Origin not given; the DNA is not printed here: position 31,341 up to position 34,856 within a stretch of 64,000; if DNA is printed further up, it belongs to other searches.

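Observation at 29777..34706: Two-partner secretion (type Vb) pair tpsA-tpsB in a Chlamydiae-like genome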

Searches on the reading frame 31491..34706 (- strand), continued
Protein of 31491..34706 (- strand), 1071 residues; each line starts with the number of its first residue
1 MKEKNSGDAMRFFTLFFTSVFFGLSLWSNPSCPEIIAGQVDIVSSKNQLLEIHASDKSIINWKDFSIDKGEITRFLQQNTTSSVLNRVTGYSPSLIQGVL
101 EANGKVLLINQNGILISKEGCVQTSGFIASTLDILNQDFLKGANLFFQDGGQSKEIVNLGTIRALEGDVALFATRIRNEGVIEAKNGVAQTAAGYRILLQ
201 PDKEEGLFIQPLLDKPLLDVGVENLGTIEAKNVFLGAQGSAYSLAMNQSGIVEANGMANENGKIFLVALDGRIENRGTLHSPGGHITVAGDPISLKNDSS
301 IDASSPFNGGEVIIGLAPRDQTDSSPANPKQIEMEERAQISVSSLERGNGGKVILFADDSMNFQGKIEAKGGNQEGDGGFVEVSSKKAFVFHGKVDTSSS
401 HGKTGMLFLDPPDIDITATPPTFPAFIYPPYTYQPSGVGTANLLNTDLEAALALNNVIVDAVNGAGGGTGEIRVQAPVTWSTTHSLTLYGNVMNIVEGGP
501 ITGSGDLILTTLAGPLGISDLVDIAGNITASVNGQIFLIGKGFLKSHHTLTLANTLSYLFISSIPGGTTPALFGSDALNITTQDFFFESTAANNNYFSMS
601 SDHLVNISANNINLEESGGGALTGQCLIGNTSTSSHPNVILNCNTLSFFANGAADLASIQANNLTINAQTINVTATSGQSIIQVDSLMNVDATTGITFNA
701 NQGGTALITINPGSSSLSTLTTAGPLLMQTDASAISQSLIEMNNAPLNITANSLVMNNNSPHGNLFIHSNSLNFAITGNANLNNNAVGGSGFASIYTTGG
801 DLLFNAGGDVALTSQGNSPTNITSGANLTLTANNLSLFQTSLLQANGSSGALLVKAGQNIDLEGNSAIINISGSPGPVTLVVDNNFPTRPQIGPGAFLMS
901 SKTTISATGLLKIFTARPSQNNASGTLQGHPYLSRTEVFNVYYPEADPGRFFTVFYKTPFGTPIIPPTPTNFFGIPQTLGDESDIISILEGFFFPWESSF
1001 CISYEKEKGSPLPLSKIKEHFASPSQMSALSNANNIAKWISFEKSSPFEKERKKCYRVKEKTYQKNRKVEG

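Call 15: find_encoding_contigs(protein=P0124, flank=10000, max_places=4)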
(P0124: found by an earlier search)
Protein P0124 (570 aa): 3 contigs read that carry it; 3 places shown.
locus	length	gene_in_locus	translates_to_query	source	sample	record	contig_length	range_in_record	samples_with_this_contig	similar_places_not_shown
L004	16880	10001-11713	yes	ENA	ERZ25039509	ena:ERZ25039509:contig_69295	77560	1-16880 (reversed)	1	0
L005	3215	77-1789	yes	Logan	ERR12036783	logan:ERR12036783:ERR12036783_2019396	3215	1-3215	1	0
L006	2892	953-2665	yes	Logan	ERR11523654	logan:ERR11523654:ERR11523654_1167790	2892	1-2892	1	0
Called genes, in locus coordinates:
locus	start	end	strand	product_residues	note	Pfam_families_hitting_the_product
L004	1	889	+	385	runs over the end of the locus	PF00501:AMP-binding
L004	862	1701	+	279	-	PF13193:AMP-binding_C (weak)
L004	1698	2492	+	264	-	-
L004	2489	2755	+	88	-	PF22743:PspAA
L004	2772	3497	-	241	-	PF21863:HTH_67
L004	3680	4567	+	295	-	PF00296:Bac_luciferase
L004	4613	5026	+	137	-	PF10604:Polyketide_cyc2, PF03364:Polyketide_cyc (faint)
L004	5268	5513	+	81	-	PF10604:Polyketide_cyc2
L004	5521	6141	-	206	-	PF03976:PPK2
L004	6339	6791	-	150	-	PF00582:Usp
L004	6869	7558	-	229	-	PF04337:DUF480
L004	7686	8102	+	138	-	PF00903:Glyoxalase, PF18029:Glyoxalase_6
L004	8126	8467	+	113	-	PF03992:ABM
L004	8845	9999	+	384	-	-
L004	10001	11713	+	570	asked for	PF08479:POTRA_2, PF03865:ShlB, PF01103:Omp85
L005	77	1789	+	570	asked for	PF08479:POTRA_2, PF03865:ShlB, PF01103:Omp85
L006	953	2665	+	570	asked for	PF08479:POTRA_2, PF03865:ShlB, PF01103:Omp85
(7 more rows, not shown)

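Call 29: search_solved_structures(query=window:31491-34706:-, max_evalue=0.01)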
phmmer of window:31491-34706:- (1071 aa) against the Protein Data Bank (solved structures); distinct sequences matched with E-value up to 0.01: 5.
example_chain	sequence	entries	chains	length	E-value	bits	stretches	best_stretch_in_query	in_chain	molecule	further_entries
8cpk_A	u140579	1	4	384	4.4e-52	180.2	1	29-398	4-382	EtpA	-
8vba_A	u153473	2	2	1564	6.9e-52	179.5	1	30-537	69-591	EtpA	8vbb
2odl_A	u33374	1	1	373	8.2e-40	139.5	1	52-392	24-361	Adhesin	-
4i84_A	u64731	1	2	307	1.7e-23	85.6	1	31-282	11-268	Heme/hemopexin-binding protein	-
4rm6_A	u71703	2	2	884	8.4e-23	83.2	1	31-282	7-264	Heme/hemopexin-binding protein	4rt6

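Call 37: find_encoding_contigs(protein=P0049, flank=8000, max_places=2)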
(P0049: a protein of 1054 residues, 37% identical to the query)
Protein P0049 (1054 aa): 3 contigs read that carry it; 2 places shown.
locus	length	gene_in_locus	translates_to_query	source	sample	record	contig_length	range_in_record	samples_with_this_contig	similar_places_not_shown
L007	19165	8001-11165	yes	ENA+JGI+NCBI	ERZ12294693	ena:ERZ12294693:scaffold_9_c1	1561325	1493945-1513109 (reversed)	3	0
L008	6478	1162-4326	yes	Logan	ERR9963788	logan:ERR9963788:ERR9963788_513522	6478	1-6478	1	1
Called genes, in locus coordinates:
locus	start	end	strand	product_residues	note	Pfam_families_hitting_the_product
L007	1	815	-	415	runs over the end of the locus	PF04413:Glycos_transf_N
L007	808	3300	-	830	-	PF00133:tRNA-synt_1, PF09334:tRNA-synt_1g, PF13603:tRNA-synt_1_2, PF08264:Anticodon_1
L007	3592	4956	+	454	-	-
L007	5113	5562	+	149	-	PF01668:SmpB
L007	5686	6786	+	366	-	PF00712:DNA_pol3_beta, PF02767:DNA_pol3_beta_2, PF02768:DNA_pol3_beta_3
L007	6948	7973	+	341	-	PF02463:SMC_N, PF13175:AAA_15, PF13476:AAA_23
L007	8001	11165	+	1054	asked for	PF05860:TPS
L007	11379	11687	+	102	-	-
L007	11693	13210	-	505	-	PF00342:PGI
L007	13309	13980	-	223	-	-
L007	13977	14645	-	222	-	PF02390:Methyltransf_4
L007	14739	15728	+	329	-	PF01618:MotA_ExbB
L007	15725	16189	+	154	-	PF02472:ExbD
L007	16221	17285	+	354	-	-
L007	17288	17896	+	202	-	PF13036:LpoB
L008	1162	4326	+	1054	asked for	PF05860:TPS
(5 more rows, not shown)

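Call 38: find_encoding_contigs(protein=P0029, flank=8000, max_places=2)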
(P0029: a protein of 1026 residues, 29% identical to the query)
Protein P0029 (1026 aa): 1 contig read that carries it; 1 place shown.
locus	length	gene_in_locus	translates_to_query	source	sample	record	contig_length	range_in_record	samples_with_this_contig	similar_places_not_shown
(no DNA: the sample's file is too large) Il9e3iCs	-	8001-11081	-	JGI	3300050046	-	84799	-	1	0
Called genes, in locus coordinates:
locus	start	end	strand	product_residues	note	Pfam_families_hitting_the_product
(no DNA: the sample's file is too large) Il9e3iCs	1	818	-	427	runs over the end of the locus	PF08529:NusA_N, PF14520:HHH_5 (faint), PF13184:KH_NusA_1st, PF26594:KH_NusA_2nd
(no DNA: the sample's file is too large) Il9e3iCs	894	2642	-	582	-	PF13509:S1_2 (faint), PF00575:S1, PF17092:PCB_OB (faint), PF00575:S1, PF00575:S1, PF23459:S1_RRP5 (weak), PF00575:S1, PF23459:S1_RRP5 (weak), +1 more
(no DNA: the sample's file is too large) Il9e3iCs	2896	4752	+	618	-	-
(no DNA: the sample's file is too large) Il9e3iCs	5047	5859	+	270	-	-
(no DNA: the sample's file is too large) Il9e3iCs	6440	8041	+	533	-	PF08479:POTRA_2, PF03865:ShlB, PF01103:Omp85 (weak)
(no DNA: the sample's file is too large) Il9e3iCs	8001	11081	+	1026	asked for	PF05860:TPS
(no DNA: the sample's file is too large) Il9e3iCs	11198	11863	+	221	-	PF00834:Ribul_P_3_epim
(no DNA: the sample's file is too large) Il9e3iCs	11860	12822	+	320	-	PF01933:CofD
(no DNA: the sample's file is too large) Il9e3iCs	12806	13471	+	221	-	PF00702:Hydrolase, PF13419:HAD_2, PF13242:Hydrolase_like (weak)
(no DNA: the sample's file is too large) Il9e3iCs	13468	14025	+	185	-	PF08207:EFP_N, PF01132:EFP, PF09285:Elong-fact-P_C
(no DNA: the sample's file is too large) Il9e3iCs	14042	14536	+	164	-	PF00364:Biotin_lipoyl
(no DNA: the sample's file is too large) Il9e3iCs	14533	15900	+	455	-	PF00289:Biotin_carb_N, PF02655:ATP-grasp_3 (weak), PF02786:CPSase_L_D2, PF02222:ATP-grasp, PF07478:Dala_Dala_lig_C, PF02785:Biotin_carb_C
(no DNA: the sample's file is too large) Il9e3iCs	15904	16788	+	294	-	PF00483:NTP_transferase, PF12804:NTP_transf_3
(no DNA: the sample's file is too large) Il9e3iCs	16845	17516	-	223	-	PF18306:LDcluster4, PF03641:Lysine_decarbox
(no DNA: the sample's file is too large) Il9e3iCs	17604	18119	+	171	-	-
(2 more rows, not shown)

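Call 39: find_encoding_contigs(protein=P0001, flank=8000, max_places=2)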
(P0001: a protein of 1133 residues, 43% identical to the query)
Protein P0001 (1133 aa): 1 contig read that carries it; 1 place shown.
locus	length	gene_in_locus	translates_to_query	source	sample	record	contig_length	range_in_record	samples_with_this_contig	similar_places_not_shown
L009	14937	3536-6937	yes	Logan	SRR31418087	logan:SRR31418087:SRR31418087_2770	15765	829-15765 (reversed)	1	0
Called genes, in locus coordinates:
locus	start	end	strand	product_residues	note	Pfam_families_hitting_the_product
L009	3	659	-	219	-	?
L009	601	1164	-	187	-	PF08207:EFP_N, PF01132:EFP, PF09285:Elong-fact-P_C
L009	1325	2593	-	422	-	-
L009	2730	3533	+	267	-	PF01048:PNP_UDP_1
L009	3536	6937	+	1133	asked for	PF05860:TPS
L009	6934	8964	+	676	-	PF08479:POTRA_2 (faint), PF03865:ShlB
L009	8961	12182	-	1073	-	PF17757:UvrB_inter, PF02559:CarD_TRCF_RID, PF00270:DEAD, PF04851:ResIII, PF00271:Helicase_C, PF03461:TRCF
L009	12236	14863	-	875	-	PF01411:tRNA-synt_2c, PF07973:tRNA_SAD, PF02272:DHHA1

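Call 52: predict_structure(alignment_id=A2)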
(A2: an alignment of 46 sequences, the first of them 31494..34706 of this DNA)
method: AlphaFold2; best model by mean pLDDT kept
length: 1071 residues; sequences in the alignment: 46
mean_pLDDT: 77.7   pTM: 0.65
mean pLDDT of the five models: 77.7, 76.6, 76.5, 75.6, 72.0
residues with pLDDT >= 90: 497; 70-90: 248; 50-70: 150; < 50: 176
segments of 3 or more residues with pLDDT < 50: 1-8, 20-26, 319-324, 427-436, 617-636, 674-692, 713-715, 962-1014, 1032-1071
pLDDT, mean of each block of 10 residues (from residue 1): 42 53 55 94 88 96 95 96 96 96 97 96 97 94 88 90 95 96 94 92 80 78 95 86 80 71 83 92 92 91 95 73 61 94 97 92 96 97 90 96 96 88 51 52 93 97 73 95 96 88 95 89 93 82 84 75 66 80 75 60 70 52 30 47 64 58 58 36 29 62 63 57 82 74 83 92 86 94 89 91 96 91 95 97 85 96 96 88 92 94 93 93 91 82 77 85 42 32 36 34 36 49 51 45 35 36 34 34
secondary structure, 60 per line:
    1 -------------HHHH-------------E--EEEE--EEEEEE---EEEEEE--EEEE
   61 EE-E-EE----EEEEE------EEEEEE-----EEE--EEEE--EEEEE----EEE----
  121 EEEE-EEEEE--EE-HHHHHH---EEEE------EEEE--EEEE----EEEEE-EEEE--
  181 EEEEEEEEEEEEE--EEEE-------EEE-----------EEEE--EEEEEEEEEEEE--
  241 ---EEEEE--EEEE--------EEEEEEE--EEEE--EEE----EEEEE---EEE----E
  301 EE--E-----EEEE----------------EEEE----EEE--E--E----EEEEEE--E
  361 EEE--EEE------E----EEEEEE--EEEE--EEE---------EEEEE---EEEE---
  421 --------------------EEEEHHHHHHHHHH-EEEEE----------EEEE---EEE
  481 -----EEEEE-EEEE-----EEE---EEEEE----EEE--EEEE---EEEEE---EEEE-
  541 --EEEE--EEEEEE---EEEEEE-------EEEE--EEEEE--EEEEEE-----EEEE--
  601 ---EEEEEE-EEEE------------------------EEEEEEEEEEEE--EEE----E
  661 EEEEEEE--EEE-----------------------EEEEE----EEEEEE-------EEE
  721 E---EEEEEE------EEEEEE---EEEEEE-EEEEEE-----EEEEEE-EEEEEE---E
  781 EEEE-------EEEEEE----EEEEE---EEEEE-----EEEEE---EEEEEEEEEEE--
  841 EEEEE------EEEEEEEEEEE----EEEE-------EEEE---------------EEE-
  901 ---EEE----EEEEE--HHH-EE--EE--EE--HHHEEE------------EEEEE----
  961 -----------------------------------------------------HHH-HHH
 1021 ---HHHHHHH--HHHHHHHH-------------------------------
elements in order (helices of 4 or more, strands of 3 or more residues): H14-17 E34-37 E40-45 E49-54 E57-62 E72-76 E83-88 E94-96 E99-102 E105-109 E114-116 E121-124 E126-130 H136-141 E145-148 E155-158 E161-164 E169-173 E175-178 E181-193 E196-199 E207-209 E221-224 E227-238 E244-248 E251-254 E263-269 E272-275 E278-280 E285-289 E293-295 E300-302 E311-314 E331-334 E339-341 E352-357 E360-363 E366-368 E380-385 E388-391 E394-396 E406-410 E414-417 E441-444 H445-454 E456-460 E471-474 E478-480 E486-490 E492-495 E501-503 E507-511 E516-518 E521-524 E528-532 E536-539 E543-546 E549-554 E558-563 E571-574 E577-581 E584-589 E595-598 E604-609 E611-614 E639-650 E653-655 E660-667 E670-672 E696-700 E705-710 E718-721 E725-730 E737-742 E746-751 E753-758 E764-769 E771-776 E780-784 E792-797 E802-806 E810-814 E820-824 E828-838 E841-845 E852-862 E867-870 E878-881 E897-899 E904-906 E911-915 E937-939 E952-956 H1024-1030 H1033-1040

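Call 61: fold_search(model_id=the predicted structure, library=pdb)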
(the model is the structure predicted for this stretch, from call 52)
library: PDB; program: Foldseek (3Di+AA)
matches with E <= 10: 84; with E <= 0.001: 8
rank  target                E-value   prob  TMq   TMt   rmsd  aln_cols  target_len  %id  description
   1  8vbb_A                1.3e-23  1.00  0.50  0.51  11.8      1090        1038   22  The secreted adhesin EtpA of Enterotoxigenic Escherichia coli in complex with the mouse mAb 1G05 (released 2024-09-04)
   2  8cpk_A                3.0e-21  1.00  0.33  0.89   2.7       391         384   35  Crystal structure of EtpA secretion domain from Enterotoxigenic Escherichia coli (released 2024-01-10)
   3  8cpk_B                3.5e-20  1.00  0.32  0.88   2.9       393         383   35  Crystal structure of EtpA secretion domain from Enterotoxigenic Escherichia coli (released 2024-01-10)
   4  2odl                  6.4e-19  1.00  0.27  0.74   9.3       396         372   30  Crystal structure of the HMW1 secretion domain from Haemophilus influenzae (released 2007-08-21)
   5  4rm6                  2.9e-15  1.00  0.25  0.33  19.9      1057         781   14  Crystal structure of Hemopexin Binding Protein (released 2016-05-18)
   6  4rt6_A                7.2e-15  1.00  0.25  0.32  18.4      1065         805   14  Structure of a complex between hemopexin and hemopexin binding protein (released 2016-05-18)
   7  4i84_A                1.7e-12  1.00  0.23  0.76   7.9       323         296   24  The crystal structure of the Haemophilus influenzae HxuA secretion domain involved in the two-partner secretion pathwa (released 2013-11-13)
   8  4i84_B                8.6e-12  1.00  0.21  0.77   8.4       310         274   25  The crystal structure of the Haemophilus influenzae HxuA secretion domain involved in the two-partner secretion pathwa (released 2013-11-13)
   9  1rwr                  3.6e-03  1.00  0.17  0.51   9.6       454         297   13  Crystal structure of filamentous hemagglutinin secretion domain (released 2004-04-13)
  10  6pyk                  5.1e-03  1.00  0.15  0.61   4.0       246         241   16  P. mirabilis hemolysin A mutant - F80L (released 2020-08-05)
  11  6pzl                  6.7e-03  1.00  0.16  0.65   3.9       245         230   16  P. mirabilis hemolysin A mutant - Q125A (released 2020-08-05)
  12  4w8s                  7.7e-03  1.00  0.15  0.63   3.8       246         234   16  Crystal structure of truncated hemolysin A Q125S/Y134S from P. mirabilis at 1.5 Angstroms resolution (released 2015-10-07)
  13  3fy3                  8.7e-03  1.00  0.16  0.63   3.8       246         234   16  Crystal structure of truncated hemolysin A from P. mirabilis (released 2009-06-02)
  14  5kkd_A                9.1e-03  1.00  0.14  0.63   4.0       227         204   17  Truncated hemolysin A Y134A from P. mirabilis at 2.1 Angstroms resolution crystallized in a high salt condition (released 2017-03-22)
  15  4w8r                  1.0e-02  1.00  0.16  0.63   3.8       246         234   16  Crystal structure of hemolysin A Y134F from P. mirabilis at 1.5 Angstroms resolution (released 2015-10-07)
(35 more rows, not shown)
